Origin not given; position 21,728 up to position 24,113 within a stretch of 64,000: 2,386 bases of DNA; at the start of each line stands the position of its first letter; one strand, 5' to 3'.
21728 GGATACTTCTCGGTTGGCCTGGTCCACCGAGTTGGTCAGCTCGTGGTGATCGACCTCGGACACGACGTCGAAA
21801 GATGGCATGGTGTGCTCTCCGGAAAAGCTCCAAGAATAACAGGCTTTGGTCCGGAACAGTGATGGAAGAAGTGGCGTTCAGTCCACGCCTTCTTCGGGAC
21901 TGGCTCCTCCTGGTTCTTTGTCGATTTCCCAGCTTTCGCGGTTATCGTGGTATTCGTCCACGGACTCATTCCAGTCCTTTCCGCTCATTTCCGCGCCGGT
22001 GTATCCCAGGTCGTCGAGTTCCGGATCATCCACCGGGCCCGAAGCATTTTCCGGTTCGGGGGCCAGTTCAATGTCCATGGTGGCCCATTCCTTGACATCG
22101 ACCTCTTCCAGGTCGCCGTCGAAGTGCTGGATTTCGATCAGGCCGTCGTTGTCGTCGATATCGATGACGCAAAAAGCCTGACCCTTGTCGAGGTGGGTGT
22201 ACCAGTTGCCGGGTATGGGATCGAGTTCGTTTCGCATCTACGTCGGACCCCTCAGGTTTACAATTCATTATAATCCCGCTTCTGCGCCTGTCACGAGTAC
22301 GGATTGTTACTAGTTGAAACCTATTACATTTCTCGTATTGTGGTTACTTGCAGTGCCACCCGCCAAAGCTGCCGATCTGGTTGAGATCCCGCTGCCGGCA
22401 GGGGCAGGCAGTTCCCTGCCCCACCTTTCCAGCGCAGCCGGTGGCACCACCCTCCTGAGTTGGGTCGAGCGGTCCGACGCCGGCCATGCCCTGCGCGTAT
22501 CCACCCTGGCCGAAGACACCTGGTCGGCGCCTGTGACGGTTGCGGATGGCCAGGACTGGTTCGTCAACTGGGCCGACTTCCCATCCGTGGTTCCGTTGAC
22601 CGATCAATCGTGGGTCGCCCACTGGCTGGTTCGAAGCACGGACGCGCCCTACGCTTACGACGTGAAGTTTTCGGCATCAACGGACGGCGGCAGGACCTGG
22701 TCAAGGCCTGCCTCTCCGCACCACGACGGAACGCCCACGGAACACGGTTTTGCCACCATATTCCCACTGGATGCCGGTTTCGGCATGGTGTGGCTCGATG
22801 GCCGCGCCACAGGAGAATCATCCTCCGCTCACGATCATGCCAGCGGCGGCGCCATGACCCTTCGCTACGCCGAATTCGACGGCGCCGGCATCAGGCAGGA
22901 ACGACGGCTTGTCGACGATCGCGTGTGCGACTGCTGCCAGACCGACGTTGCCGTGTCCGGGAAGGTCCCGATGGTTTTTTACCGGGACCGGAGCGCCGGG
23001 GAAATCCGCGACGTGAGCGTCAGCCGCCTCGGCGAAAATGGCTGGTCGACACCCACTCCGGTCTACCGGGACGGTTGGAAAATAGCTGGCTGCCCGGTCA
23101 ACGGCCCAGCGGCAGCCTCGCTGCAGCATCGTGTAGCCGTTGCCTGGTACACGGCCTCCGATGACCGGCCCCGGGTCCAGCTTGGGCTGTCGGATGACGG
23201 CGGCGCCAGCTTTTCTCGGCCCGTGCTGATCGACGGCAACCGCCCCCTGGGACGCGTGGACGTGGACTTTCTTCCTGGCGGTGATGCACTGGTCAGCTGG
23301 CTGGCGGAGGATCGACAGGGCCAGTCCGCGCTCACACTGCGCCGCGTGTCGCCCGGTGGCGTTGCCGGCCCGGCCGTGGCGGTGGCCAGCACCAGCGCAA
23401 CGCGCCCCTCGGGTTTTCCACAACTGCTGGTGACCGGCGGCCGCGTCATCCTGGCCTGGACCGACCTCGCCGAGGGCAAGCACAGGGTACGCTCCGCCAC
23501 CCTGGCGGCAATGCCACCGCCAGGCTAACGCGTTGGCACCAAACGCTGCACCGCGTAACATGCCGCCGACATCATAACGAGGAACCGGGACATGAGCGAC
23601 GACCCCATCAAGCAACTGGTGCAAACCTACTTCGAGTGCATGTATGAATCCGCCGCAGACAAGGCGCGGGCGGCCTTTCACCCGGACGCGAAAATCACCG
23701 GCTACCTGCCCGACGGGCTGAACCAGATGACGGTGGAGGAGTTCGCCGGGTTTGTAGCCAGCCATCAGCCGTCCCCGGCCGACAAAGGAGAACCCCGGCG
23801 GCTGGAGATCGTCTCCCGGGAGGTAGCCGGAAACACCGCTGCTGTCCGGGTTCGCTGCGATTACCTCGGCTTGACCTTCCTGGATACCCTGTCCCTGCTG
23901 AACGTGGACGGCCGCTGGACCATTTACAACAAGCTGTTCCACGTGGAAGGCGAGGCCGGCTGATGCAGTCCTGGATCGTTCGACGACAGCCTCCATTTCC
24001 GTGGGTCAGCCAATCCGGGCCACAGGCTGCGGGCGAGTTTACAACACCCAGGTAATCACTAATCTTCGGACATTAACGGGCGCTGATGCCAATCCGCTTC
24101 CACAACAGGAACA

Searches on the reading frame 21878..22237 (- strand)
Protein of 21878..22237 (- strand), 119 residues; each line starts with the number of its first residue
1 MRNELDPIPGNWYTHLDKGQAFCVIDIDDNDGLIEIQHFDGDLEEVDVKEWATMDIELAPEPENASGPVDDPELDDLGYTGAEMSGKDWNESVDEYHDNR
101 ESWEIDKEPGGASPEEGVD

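Call 44: search_protein_families(library=pfam, proteins=[window:21878-22237:-], max_evalue=0.00001)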
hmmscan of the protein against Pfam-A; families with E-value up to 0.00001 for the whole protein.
window:21878-22237:- (119 aa): 1 family
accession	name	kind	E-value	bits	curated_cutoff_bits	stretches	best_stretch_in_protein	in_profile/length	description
PF20549.3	DUF6763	-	1e-26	93.4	27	1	3-98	2-96/97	Family of unknown function (DUF6763)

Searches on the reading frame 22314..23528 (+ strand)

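Call 43: search_protein_families(library=pfam, proteins=[window:22314-23528:+], max_evalue=0.00001)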
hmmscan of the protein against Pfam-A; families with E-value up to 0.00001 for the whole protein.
window:22314-23528:+ (404 aa): 1 family
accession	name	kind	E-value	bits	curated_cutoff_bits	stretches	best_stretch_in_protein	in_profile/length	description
PF13088.12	BNR_2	-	9.2e-06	25.6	31.4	0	62-308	24-256/277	BNR repeat-like domain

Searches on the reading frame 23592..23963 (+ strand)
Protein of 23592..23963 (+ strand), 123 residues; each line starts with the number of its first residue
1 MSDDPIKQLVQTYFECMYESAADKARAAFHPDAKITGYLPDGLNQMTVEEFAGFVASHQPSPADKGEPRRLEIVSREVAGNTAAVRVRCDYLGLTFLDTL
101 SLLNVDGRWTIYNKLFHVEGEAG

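Call 43: search_protein_families(library=pfam, proteins=[window:23592-23963:+], max_evalue=0.00001)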
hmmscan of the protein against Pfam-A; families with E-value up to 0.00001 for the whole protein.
window:23592-23963:+ (123 aa): 1 family
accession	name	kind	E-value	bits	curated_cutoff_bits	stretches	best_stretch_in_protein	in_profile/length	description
PF12893.14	Lumazine_bd_2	-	8.1e-29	101.2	22.1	1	4-117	4-116/116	Putative lumazine-binding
